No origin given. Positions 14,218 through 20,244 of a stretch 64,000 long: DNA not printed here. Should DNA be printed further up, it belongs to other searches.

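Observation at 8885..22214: Translationally coupled envelope operon: giant DUF1311-headed repeat protein + Cys-free alpha-2-macroglobulin + PBP1C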

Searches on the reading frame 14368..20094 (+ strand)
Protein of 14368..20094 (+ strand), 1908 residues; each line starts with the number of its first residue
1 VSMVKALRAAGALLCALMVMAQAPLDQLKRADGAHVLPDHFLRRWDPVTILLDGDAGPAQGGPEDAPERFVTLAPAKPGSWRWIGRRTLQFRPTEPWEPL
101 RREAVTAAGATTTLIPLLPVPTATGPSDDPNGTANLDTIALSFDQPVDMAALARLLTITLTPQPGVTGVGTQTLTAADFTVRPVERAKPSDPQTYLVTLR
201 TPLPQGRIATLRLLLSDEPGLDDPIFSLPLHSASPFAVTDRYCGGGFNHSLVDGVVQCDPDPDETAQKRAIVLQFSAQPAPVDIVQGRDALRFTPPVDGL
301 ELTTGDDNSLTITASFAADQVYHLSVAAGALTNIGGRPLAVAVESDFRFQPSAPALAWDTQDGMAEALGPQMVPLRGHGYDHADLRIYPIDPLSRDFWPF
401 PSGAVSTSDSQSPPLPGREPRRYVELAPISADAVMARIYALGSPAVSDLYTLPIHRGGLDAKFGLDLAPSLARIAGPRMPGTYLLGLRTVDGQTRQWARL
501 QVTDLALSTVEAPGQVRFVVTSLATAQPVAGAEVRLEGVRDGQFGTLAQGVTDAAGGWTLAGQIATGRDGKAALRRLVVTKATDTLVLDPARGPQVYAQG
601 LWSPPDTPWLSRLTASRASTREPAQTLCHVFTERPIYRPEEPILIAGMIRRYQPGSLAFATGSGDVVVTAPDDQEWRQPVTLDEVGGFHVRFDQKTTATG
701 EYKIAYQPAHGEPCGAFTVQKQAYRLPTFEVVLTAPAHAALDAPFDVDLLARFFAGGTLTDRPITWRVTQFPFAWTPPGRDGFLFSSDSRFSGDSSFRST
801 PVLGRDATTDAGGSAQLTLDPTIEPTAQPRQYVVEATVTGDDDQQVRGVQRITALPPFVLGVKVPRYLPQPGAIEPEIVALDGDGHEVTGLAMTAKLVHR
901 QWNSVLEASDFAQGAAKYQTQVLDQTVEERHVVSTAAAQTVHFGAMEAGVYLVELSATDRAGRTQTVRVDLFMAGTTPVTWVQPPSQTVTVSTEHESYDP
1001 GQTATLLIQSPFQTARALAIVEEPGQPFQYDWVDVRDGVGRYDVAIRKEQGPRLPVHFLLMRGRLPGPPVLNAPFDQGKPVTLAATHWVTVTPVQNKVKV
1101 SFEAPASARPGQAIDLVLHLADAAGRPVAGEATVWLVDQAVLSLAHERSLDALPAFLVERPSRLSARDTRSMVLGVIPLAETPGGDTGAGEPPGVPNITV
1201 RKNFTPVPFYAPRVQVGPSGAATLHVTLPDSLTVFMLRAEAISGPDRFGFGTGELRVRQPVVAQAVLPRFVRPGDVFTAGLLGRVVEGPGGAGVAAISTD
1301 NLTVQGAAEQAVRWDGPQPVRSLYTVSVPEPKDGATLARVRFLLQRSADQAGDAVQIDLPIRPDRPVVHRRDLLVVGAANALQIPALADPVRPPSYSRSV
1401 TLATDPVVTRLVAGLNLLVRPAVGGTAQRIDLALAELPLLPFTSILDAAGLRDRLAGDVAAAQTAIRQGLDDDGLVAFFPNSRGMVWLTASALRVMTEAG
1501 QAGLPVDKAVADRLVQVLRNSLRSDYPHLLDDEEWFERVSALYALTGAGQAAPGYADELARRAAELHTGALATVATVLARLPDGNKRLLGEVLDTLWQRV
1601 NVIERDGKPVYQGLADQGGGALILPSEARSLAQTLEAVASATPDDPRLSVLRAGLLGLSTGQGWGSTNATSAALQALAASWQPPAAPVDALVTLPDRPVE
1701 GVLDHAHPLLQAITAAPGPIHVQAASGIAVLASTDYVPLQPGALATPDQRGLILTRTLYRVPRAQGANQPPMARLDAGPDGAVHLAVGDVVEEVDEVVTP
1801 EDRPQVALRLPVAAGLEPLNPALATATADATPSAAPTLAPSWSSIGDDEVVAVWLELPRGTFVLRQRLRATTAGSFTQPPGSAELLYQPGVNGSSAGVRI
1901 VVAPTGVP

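Call 9: search_protein_families(library=pfam, proteins=[window:14368-20094:+], max_evalue=0.01)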
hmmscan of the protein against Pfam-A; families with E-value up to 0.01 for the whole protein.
window:14368-20094:+ (1908 aa): 6 families
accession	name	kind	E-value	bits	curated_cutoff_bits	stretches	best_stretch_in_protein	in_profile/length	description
PF17973.7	bMG10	-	9.6e-19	68.3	26.2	1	1751-1889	1-130/131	Bacterial Alpha-2-macroglobulin MG10 domain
PF07703.20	A2M_BRD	-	2.9e-13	50.8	22.7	1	990-1144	2-140/140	Alpha-2-macroglobulin bait region domain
PF11974.14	bMG3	-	7.7e-12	45.5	34.9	1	502-591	1-86/103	Bacterial alpha-2-macroglobulin MG3 domain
PF01835.25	MG2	-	2.1e-09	38.1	32.8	1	629-707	3-81/96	MG2 domain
PF00207.28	A2M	-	2.4e-09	37.3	21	1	1216-1278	9-73/92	Alpha-2-macroglobulin family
PF13205.12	Big_5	-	0.00011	23.3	23.6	0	122-200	8-84/105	Bacterial Ig-like domain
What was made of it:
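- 15871..16488 (+): bMG3 domain (residues 502-591) and MG2 domain (residues 629-707). Pfam, call 9.
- On Type I bacterial A2M (YfhM/ECAM-like): Pfam bMG3, MG2, A2M_BRD, A2M and bMG10 (call 9).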

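Call 10: search_protein_families(library=ncbifam, proteins=[window:14368-20094:+], max_evalue=0.01)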
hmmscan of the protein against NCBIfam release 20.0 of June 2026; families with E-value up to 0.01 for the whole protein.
window:14368-20094:+ (1908 aa): 0 families

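Call 20: search_solved_structures(query=window:14368-20091:+, max_evalue=0.001, show_alignments=2)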
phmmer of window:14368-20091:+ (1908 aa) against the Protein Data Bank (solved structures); distinct sequences matched with E-value up to 0.001: 0.
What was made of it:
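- On Type I bacterial A2M (YfhM/ECAM-like): The single sequence alone finds no PDB hit (call 20).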

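Call 44: search_solved_structures(query=A4, max_evalue=0.01, show_alignments=1)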
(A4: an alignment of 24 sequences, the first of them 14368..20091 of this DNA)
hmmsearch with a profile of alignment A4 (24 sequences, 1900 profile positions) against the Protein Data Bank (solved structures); distinct sequences matched with E-value up to 0.01: 31.
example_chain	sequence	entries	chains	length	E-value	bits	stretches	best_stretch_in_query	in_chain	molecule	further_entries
5a42_A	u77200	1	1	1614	9.1e-21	75.9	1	986-1513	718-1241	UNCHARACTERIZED LIPOPROTEIN YFHM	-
4ziq_A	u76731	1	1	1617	9.2e-21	75.9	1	986-1513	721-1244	Uncharacterized lipoprotein YfhM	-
4rtd_A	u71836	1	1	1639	1.1e-20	75.6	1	986-1513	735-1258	Uncharacterized lipoprotein YfhM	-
4u48_A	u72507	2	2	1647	8.2e-19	69.5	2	985-1514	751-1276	Putative inner membrane lipoprotein | alpha-2-macroglobulin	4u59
4u4j_A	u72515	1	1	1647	6e-18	66.6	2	985-1514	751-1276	Putative inner membrane lipoprotein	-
4ziu_A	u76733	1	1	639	3.9e-10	40.7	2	1257-1514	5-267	Uncharacterized lipoprotein YfhM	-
4hu2_A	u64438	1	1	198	0.00023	21.6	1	51-113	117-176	PROBABLE CONSERVED LIPOPROTEIN LPPS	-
2pn5_A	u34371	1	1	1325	0.00048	20.5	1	1196-1513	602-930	Thioester-containing protein I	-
4d94_A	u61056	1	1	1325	0.00048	20.5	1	1196-1513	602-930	Thioester-containing protein 1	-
5du7_A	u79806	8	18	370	0.0016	18.7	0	51-113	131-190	L,D-transpeptidase 2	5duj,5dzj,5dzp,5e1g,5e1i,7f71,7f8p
5dvp_A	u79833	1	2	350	0.0017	18.7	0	51-113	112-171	L,D-transpeptidase 2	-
4qtf_A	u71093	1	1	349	0.0017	18.7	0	51-113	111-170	L,d-transpeptidase LdtB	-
6boi_A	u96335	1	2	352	0.0017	18.7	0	51-113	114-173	Putative conserved lipoprotein LppS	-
4qr7_A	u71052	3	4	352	0.0017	18.7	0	51-113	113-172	L,d-transpeptidase LdtB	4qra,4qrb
5dc2_A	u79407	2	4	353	0.0017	18.7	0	51-113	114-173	L,D-transpeptidase 2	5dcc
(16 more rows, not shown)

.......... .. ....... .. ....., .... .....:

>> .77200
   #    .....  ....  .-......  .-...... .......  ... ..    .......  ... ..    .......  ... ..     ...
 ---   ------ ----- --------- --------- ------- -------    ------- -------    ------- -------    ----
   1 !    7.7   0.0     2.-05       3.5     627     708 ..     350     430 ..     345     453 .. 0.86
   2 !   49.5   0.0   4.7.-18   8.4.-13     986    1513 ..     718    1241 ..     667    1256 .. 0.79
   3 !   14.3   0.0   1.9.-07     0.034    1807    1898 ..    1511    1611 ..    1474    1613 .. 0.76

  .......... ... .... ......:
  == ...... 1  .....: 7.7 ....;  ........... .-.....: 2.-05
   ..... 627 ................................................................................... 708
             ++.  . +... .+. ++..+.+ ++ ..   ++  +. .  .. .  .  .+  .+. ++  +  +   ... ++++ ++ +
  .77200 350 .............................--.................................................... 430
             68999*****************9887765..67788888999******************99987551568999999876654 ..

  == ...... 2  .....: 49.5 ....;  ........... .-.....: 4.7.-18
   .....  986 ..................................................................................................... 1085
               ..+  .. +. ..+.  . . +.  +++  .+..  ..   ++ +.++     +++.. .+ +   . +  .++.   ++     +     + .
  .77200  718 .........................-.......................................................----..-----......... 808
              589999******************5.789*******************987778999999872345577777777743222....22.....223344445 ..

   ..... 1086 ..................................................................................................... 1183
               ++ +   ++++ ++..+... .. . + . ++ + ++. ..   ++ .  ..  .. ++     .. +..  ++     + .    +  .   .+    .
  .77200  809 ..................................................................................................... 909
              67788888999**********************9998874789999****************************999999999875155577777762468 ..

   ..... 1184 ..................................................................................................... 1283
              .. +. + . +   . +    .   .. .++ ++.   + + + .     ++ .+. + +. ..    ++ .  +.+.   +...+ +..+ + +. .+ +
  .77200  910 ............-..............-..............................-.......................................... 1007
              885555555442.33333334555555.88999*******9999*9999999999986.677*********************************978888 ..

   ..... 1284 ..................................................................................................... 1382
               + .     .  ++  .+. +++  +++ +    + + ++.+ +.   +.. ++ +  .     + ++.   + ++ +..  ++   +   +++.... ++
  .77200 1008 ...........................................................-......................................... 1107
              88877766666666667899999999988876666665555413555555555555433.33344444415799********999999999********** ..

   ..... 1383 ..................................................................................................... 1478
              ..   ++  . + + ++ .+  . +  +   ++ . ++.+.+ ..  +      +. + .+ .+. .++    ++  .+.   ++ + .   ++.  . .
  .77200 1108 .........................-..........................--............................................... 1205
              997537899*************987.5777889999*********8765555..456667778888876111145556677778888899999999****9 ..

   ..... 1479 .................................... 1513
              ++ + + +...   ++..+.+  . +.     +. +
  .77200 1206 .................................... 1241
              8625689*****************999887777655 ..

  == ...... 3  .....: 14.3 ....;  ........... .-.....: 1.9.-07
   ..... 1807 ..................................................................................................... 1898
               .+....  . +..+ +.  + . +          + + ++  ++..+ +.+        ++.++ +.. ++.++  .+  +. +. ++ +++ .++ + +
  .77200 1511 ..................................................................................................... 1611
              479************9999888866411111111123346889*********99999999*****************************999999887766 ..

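Call 53: search_protein_families(library=padloc, proteins=[window:14368-20091:+], max_evalue=0.01)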
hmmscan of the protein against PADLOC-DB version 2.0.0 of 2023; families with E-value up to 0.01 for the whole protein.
window:14368-20091:+ (1908 aa): 0 families

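Call 106: find_related_loci(query=A4, collection=metagenome_contigs, flank=10000)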
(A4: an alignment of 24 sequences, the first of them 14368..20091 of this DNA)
Query A4 (1908 aa) in metagenome_contigs; peptide patterns used: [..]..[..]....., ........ (x = any residue, [..] = any of these).
201 stretches matched a pattern; 144 encode a relative of the query (tblastn E <= 1e-3); the best 80 are kept; 80 distinct loci.
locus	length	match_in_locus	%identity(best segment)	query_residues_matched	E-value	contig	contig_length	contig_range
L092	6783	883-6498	65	25-1903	0e+0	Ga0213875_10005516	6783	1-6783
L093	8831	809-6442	62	18-1902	0e+0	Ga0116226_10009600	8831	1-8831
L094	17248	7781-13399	63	25-1899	0e+0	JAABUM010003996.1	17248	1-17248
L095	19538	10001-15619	63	26-1903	0e+0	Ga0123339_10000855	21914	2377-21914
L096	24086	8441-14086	66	25-1903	0e+0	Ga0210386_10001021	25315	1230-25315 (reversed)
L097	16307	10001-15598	62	30-1903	0e+0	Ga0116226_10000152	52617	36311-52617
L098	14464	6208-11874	58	23-1906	0e+0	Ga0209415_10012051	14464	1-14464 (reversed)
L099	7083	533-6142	58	25-1903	0e+0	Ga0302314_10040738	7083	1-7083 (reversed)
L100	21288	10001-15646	56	24-1904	0e+0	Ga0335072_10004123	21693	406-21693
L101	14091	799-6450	56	24-1904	0e+0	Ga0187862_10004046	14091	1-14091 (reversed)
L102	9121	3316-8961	57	24-1904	0e+0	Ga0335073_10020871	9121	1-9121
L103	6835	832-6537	57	15-1906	0e+0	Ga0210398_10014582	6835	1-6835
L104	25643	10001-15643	55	25-1902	0e+0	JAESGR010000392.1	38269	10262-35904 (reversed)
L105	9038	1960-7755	54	13-1903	0e+0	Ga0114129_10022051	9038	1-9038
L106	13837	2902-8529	56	25-1903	0e+0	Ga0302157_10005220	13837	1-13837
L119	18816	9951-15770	50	20-1906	0e+0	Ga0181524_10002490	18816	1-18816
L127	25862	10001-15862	50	3-1906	0e+0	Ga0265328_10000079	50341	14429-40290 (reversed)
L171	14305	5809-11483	62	25-1908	0e+0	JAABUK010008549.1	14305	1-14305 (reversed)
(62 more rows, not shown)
